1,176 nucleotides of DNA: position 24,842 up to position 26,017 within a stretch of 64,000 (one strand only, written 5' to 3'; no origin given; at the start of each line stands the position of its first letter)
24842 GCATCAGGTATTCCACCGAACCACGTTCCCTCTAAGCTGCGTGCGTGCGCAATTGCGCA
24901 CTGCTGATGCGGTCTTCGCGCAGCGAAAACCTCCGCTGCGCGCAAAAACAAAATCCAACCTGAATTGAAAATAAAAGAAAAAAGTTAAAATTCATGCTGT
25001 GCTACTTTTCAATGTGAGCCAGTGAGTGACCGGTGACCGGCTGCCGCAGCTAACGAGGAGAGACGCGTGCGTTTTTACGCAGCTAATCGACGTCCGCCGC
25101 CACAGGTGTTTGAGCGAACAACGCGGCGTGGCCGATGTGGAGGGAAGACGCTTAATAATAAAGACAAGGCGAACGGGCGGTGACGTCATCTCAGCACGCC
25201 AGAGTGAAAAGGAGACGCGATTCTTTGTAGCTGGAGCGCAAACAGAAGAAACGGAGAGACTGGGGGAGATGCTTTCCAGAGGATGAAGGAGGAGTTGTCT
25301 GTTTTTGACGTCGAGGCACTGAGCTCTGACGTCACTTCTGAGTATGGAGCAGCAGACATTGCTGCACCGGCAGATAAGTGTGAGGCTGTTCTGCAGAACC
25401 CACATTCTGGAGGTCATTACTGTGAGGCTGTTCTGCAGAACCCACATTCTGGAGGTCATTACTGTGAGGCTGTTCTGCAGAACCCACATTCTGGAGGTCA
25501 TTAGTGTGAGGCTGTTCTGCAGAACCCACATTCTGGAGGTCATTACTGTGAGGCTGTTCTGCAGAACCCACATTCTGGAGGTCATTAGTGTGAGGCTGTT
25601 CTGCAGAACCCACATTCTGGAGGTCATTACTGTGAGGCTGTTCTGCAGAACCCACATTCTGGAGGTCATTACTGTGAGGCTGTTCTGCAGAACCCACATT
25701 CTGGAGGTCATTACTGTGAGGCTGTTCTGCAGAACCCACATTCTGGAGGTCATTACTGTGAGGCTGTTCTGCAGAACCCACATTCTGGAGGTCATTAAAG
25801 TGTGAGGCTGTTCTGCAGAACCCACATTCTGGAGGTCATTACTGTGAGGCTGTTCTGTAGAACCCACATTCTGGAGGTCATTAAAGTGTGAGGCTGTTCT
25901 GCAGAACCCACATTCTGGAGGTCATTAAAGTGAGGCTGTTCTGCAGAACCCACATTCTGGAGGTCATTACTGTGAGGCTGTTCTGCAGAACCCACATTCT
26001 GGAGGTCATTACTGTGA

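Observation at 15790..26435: Foldback-like inverted repeat (about 10.6 kb) with tandem-array arms enclosing the 5' coding exon of a GLIS zinc-finger gene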

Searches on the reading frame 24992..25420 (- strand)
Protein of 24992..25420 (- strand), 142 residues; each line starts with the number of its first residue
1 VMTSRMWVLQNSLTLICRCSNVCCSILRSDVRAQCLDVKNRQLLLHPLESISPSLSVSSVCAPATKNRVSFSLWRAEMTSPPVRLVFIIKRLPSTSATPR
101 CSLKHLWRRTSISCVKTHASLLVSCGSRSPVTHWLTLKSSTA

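Call 11: find_homologous_proteins(query=window:24992-25420:-, max_evalue=0.001)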
Query window:24992-25420:-: 15 candidates shared short words with the query, none scored E <= 0.001.

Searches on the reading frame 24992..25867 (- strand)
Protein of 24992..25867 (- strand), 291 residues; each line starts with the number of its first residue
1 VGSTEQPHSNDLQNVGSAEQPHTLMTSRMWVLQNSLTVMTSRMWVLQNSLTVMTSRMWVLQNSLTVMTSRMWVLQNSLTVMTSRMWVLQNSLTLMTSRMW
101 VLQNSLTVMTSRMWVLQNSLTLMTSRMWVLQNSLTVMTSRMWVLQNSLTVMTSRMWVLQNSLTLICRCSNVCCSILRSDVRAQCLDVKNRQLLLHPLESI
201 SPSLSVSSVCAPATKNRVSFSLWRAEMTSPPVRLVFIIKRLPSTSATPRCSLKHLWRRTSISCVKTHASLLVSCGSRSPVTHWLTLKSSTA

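Call 9: search_protein_families(library=pfam, proteins=[window:24992-25867:-], max_evalue=0.01)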
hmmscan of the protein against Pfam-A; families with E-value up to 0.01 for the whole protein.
window:24992-25867:- (291 aa): 1 family
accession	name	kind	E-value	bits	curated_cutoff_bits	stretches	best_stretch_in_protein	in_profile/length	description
PF13740.12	ACT_6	-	0.0002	21.7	23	0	145-166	25-46/76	ACT domain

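Call 36: search_protein_representatives(protein=window:24992-25867:-)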
Query: 291 residues. Proteins with E-value up to 0.001 (for the whole library): 312; up to 1e-10: 29; up to 1e-30: 1. The best 150 are listed.
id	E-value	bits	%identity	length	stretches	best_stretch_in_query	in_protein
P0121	4.9e-51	189.7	24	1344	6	27-161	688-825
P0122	6.3e-29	117.2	43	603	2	34-161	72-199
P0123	1.2e-23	99.9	36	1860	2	28-159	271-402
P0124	5.5e-21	91.2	34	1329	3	25-164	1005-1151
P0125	3.2e-20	88.7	25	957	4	26-162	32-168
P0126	7.8e-18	80.8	28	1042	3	3-167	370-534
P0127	6.6e-17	77.8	14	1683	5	25-160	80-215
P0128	1.2e-16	77.0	27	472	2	23-164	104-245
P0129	2.3e-16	76.0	27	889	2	25-164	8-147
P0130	3.1e-16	75.6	26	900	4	23-152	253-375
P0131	8.0e-16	74.3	22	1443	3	13-155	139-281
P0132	2.4e-14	69.4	28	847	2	6-161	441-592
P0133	9.4e-14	67.5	26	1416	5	27-162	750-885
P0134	2.8e-13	65.9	26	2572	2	25-166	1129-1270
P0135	2.8e-13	65.9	35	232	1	66-164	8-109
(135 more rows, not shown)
